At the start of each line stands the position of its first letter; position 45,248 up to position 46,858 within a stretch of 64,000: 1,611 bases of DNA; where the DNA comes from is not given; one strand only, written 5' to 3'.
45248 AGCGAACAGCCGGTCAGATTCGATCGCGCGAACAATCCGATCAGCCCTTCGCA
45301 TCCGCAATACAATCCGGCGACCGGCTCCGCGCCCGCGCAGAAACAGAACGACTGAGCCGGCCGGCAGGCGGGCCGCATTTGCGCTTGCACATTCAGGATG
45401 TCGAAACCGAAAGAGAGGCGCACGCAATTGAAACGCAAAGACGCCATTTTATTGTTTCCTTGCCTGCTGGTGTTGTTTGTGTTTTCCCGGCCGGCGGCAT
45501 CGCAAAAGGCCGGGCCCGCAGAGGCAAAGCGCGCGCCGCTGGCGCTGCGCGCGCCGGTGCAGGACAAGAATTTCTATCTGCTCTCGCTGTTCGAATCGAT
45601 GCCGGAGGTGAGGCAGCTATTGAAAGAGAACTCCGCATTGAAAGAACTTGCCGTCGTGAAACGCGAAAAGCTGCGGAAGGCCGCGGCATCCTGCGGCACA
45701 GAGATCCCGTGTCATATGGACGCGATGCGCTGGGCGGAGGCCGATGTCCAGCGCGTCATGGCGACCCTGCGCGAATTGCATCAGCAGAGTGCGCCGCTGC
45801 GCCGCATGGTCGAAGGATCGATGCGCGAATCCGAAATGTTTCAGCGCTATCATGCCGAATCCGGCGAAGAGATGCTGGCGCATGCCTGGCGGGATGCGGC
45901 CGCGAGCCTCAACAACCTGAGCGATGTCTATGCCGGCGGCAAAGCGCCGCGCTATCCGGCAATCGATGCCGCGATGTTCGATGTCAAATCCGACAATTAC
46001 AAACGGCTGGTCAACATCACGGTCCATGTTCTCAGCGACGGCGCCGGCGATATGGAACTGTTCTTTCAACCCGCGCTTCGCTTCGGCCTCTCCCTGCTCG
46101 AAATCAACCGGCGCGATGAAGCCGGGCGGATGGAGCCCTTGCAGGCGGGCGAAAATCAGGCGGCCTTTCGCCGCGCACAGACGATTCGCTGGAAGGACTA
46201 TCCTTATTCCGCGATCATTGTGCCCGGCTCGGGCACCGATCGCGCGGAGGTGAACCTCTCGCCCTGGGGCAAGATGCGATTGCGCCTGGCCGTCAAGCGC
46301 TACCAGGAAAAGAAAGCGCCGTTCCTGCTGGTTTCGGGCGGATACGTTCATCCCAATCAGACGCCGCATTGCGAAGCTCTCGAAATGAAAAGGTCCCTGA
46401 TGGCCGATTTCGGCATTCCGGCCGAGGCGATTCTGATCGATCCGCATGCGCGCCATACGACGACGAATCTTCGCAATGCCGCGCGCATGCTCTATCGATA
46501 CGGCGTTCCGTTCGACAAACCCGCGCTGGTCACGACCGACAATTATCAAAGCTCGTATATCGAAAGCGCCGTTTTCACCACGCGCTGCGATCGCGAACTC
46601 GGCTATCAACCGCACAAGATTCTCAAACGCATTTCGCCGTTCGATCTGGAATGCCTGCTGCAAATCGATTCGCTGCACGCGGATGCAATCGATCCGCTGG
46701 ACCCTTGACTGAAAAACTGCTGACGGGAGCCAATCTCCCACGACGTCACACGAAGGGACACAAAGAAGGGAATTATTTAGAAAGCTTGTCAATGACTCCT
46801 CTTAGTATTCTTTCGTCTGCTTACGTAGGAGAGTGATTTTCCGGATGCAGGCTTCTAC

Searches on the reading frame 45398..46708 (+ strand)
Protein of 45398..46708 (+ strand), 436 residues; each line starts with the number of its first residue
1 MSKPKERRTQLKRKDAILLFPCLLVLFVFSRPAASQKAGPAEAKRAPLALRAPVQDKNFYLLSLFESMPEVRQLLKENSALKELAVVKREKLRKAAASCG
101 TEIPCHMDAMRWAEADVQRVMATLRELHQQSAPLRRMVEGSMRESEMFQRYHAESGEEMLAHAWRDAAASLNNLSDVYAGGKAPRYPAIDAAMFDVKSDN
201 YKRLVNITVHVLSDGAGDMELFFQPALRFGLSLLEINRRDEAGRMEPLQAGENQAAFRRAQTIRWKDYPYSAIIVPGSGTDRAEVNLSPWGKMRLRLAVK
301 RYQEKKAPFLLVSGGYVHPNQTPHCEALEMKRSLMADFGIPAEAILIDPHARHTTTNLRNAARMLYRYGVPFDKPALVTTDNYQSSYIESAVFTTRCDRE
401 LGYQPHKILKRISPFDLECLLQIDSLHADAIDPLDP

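Call 58: search_protein_families(library=pfam, proteins=[window:45398-46708:+], max_evalue=0.001)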
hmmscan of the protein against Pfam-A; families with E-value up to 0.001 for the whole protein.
window:45398-46708:+ (436 aa): 1 family
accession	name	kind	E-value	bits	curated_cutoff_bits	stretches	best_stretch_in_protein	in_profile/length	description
PF02698.23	DUF218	-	4.1e-15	56.3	27.6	1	272-384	2-92/133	DUF218 domain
